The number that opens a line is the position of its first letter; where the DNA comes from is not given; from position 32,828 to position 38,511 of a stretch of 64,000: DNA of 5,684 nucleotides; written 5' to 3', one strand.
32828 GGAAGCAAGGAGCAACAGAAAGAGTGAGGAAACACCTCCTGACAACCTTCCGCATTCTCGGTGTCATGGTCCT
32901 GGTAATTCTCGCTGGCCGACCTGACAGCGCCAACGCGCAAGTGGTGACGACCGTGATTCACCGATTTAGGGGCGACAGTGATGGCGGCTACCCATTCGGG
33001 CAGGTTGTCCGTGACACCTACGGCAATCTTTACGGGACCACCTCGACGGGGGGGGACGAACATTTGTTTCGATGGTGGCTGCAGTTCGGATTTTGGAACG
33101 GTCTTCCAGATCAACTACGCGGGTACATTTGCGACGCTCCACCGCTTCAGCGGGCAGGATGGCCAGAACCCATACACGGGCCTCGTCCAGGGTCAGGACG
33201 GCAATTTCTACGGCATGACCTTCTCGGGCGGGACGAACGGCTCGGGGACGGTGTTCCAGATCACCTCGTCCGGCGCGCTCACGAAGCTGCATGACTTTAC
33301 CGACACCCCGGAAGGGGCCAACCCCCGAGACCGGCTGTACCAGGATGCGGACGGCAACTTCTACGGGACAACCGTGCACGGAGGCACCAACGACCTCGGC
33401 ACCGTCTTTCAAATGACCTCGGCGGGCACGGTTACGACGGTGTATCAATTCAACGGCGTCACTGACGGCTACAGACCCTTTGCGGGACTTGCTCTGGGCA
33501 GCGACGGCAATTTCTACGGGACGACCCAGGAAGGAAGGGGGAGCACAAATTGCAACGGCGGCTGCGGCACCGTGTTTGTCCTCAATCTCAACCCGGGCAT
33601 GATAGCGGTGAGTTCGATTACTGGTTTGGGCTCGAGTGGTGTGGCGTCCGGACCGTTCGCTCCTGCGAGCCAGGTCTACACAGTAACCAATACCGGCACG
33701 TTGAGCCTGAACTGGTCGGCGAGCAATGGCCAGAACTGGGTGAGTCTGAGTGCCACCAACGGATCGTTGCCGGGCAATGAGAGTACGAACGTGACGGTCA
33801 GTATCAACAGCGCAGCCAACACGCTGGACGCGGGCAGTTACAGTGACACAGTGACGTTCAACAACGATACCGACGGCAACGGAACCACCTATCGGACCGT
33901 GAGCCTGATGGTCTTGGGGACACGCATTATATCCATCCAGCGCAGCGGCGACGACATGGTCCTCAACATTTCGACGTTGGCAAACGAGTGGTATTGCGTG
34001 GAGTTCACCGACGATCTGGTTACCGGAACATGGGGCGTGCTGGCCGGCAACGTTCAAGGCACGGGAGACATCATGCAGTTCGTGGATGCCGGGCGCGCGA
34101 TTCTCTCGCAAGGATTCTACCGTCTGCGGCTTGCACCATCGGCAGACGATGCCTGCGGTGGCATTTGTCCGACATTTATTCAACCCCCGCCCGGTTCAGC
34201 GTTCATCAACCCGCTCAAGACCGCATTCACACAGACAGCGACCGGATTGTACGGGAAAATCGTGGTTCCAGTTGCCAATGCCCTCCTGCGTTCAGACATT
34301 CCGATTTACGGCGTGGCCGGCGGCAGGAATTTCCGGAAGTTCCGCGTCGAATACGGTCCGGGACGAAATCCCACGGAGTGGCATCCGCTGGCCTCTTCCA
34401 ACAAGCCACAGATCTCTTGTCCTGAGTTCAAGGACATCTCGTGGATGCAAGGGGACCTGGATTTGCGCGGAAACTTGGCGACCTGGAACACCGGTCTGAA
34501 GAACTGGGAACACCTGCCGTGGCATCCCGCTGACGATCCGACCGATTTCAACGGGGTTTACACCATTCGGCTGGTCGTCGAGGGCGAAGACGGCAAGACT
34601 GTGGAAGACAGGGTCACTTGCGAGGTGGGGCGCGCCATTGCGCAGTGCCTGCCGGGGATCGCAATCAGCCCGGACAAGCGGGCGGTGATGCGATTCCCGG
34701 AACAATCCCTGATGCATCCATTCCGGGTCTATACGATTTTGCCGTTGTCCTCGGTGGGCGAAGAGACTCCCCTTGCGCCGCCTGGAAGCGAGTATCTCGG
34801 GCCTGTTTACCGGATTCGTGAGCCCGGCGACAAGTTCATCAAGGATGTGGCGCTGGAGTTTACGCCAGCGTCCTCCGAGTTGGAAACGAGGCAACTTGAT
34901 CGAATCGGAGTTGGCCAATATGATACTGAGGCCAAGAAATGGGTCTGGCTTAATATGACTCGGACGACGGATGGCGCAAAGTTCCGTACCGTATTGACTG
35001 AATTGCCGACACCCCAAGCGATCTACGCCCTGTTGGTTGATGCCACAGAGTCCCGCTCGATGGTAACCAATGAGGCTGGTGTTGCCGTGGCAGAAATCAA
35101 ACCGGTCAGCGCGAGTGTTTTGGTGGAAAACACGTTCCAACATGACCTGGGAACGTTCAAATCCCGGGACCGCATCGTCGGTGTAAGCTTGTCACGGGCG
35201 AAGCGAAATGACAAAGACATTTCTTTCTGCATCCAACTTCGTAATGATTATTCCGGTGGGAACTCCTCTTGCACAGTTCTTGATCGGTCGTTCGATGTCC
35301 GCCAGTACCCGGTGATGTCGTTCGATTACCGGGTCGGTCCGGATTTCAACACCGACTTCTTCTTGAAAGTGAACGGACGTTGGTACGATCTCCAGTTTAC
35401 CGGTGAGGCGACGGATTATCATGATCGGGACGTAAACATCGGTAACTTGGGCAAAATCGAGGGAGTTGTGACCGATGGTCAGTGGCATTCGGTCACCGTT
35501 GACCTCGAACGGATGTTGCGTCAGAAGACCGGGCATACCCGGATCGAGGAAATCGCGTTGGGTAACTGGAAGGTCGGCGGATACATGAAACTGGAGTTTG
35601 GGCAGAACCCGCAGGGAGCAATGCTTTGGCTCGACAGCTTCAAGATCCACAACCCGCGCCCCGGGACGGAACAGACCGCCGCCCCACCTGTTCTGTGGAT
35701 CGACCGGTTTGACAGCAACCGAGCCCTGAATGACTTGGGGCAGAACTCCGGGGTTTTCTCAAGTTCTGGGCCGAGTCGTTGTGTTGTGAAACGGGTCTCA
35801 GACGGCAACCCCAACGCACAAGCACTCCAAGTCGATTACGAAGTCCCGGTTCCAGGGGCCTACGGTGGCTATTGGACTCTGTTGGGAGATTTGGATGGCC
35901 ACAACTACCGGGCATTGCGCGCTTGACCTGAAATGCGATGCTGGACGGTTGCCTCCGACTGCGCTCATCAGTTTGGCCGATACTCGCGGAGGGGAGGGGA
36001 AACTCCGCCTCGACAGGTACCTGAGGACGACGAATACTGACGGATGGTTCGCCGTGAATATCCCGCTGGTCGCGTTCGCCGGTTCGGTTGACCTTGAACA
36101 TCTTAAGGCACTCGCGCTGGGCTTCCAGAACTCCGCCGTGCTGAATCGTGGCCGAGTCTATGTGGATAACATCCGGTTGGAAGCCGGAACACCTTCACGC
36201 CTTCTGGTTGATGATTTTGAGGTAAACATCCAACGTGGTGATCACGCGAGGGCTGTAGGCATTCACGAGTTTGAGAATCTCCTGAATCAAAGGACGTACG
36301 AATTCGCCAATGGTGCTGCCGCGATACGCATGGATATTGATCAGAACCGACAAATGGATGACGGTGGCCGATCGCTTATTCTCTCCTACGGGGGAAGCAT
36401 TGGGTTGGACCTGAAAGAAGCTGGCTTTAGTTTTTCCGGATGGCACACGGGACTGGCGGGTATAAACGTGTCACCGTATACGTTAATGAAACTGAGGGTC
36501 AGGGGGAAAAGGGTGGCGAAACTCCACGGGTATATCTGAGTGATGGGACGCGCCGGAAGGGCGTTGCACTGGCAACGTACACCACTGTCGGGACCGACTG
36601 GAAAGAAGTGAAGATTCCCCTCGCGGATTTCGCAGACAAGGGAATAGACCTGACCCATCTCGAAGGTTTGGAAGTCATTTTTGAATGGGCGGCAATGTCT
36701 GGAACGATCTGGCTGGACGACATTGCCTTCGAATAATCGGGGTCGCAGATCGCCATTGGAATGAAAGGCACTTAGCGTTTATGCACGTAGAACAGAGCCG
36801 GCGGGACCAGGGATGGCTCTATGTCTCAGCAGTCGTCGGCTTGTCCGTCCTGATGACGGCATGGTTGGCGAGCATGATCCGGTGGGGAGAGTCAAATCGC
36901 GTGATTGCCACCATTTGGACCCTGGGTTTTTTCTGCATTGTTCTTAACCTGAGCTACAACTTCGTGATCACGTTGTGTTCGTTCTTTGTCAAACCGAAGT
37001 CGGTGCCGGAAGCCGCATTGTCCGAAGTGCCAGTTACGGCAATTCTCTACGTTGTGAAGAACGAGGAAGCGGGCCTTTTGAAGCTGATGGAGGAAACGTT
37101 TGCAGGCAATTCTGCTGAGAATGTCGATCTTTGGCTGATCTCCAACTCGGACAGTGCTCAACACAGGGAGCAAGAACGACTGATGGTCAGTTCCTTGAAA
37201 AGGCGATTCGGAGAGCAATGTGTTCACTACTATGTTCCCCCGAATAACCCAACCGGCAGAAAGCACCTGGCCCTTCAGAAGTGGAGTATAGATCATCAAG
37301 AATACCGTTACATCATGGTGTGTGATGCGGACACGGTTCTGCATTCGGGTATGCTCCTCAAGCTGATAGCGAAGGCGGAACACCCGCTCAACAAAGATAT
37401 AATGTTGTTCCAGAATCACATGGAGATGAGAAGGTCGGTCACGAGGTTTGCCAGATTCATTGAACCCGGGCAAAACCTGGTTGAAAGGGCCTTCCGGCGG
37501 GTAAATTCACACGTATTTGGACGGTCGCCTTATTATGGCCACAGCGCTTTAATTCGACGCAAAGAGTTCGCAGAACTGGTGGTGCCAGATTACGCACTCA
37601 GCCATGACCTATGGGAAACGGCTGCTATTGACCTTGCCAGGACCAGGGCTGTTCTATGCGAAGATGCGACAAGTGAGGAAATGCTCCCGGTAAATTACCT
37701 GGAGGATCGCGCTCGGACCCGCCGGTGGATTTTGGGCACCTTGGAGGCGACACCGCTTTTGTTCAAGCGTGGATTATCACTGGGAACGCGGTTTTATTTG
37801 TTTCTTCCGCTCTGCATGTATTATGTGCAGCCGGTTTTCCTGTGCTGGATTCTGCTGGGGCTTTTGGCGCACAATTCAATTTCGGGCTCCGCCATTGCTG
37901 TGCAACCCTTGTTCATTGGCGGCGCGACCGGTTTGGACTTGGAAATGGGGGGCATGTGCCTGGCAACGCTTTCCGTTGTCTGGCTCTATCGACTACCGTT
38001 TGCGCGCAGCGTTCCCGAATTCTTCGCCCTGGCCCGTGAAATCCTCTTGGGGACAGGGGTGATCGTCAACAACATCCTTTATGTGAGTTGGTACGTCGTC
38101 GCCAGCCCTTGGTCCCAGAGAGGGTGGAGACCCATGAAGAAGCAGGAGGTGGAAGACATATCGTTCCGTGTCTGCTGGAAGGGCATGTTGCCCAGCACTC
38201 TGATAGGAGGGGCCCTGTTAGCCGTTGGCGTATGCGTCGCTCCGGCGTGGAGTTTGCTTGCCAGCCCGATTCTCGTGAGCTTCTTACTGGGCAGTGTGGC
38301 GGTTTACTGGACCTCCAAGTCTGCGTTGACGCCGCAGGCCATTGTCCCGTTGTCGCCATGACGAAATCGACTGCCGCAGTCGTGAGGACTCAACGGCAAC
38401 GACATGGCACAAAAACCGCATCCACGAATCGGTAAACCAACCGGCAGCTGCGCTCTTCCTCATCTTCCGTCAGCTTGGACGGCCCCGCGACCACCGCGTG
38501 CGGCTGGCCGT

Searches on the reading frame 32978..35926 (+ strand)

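Call 23: search_protein_families(library=pfam, proteins=[window:32978-35926:+], max_evalue=0.01)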
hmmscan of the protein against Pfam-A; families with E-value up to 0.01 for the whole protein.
window:32978-35926:+ (982 aa): 1 family
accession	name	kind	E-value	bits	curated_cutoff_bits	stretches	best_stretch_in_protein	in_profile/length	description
PF19190.6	BACON_2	-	1.4e-07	31.8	25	1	235-298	24-85/94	Viral BACON domain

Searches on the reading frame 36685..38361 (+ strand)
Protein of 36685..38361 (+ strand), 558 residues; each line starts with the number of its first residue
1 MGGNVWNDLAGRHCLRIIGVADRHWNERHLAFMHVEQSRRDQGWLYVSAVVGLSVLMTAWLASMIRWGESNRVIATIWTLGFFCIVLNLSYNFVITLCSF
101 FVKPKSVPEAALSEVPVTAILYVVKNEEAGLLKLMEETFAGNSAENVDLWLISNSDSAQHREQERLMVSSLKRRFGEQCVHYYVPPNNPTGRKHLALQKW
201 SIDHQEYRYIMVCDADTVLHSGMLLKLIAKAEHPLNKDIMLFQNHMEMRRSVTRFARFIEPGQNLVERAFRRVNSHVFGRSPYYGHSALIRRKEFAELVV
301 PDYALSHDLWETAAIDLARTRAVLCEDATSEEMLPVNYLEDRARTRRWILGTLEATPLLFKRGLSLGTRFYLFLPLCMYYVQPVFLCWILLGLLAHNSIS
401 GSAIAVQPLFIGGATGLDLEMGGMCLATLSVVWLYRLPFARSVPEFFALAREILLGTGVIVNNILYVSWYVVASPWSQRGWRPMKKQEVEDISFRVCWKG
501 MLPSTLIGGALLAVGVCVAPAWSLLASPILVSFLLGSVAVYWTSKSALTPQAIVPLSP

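Call 23: search_protein_families(library=pfam, proteins=[window:36685-38361:+], max_evalue=0.01)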
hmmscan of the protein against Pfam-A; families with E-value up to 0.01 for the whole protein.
window:36685-38361:+ (558 aa): 2 families
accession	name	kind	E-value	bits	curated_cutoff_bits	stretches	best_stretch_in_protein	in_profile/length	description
PF13632.12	Glyco_trans_2_3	-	1.7e-07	31.7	27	1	209-394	1-177/198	Glycosyl transferase family group 2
PF00535.33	Glycos_transf_2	-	0.0028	18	23.3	1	124-293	6-162/168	Glycosyl transferase family 2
